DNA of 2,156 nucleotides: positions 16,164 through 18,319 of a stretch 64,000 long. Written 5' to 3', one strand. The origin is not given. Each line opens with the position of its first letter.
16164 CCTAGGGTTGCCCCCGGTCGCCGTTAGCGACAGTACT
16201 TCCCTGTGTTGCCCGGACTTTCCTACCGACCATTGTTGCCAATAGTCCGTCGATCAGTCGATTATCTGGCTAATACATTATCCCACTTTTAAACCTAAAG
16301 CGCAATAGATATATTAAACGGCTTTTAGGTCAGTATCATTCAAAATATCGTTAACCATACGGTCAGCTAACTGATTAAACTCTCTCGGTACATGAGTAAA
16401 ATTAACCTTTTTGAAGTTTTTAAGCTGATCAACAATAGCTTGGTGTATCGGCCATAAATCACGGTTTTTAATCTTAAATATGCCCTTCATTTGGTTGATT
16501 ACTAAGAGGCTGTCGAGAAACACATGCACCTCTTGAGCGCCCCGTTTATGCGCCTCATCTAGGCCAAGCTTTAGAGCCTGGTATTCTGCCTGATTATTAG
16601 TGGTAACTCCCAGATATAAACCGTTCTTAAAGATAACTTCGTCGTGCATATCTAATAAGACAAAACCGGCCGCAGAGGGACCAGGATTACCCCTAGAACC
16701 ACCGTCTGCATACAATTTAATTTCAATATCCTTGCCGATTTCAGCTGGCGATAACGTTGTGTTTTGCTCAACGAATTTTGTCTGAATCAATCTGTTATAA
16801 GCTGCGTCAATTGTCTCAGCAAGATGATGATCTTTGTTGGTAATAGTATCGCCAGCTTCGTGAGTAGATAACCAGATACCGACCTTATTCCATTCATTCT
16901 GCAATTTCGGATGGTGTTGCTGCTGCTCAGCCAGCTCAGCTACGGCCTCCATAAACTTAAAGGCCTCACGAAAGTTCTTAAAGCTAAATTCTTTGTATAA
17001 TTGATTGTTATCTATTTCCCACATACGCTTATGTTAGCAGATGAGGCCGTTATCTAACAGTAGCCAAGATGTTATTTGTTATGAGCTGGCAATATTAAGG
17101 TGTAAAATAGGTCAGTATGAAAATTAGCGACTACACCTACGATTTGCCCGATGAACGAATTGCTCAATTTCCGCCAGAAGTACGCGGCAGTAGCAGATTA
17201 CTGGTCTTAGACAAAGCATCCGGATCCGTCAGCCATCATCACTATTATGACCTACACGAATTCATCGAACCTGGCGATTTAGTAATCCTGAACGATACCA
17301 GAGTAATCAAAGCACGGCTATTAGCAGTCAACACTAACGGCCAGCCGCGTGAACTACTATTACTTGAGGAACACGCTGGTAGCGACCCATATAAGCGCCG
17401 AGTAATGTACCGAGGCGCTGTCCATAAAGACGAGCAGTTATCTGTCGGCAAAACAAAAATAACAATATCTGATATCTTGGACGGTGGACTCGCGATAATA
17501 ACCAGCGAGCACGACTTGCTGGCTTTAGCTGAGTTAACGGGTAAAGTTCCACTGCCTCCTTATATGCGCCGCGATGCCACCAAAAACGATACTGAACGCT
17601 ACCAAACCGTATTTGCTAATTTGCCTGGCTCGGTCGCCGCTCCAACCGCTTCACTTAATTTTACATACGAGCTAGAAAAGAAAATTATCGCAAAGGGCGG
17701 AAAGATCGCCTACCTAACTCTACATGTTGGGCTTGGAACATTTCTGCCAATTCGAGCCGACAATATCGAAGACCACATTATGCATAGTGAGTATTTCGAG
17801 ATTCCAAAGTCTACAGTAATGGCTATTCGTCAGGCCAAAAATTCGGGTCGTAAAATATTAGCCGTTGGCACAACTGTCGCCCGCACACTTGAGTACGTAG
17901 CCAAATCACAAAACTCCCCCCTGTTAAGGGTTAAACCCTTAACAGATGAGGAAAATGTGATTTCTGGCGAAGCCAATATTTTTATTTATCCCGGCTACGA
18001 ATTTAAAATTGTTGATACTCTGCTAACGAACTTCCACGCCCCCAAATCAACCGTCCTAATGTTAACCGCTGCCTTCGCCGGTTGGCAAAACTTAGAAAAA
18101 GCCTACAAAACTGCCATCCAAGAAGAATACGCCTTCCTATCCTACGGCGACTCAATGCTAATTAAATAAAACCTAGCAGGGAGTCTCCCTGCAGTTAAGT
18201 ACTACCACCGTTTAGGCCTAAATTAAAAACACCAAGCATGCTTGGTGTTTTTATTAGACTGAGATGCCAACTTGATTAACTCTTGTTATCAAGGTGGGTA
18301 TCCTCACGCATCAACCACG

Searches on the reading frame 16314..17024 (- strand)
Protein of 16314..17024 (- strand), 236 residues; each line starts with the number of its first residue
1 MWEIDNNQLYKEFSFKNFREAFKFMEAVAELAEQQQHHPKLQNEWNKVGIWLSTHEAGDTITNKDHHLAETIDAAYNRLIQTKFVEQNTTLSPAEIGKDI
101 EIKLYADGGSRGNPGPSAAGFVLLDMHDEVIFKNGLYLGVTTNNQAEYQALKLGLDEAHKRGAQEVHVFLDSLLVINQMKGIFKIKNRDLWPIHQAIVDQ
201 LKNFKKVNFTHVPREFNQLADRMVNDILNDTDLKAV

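Call 81: search_protein_families(library=pfam, proteins=[window:16314-17024:-], max_evalue=0.0001)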
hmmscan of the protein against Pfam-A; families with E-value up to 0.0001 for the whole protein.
window:16314-17024:- (236 aa): 3 families
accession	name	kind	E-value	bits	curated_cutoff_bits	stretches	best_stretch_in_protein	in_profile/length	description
PF01329.24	Pterin_4a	-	1.8e-23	82.9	26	1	2-74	18-90/91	Pterin 4 alpha carbinolamine dehydratase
PF13456.12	RVT_3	-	4e-22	78.9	21.6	1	107-225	3-121/123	Reverse transcriptase-like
PF00075.30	RNase_H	-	9.3e-11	42.5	25.8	1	102-213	4-120/141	RNase H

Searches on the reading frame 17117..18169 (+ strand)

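Call 81: search_protein_families(library=pfam, proteins=[window:17117-18169:+], max_evalue=0.0001)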
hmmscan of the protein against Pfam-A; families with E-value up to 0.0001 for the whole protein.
window:17117-18169:+ (350 aa): 1 family
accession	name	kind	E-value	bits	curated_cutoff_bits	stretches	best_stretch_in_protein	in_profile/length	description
PF02547.20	Queuosine_synth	-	3.2e-113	378.6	25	1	4-349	2-322/322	Queuosine biosynthesis protein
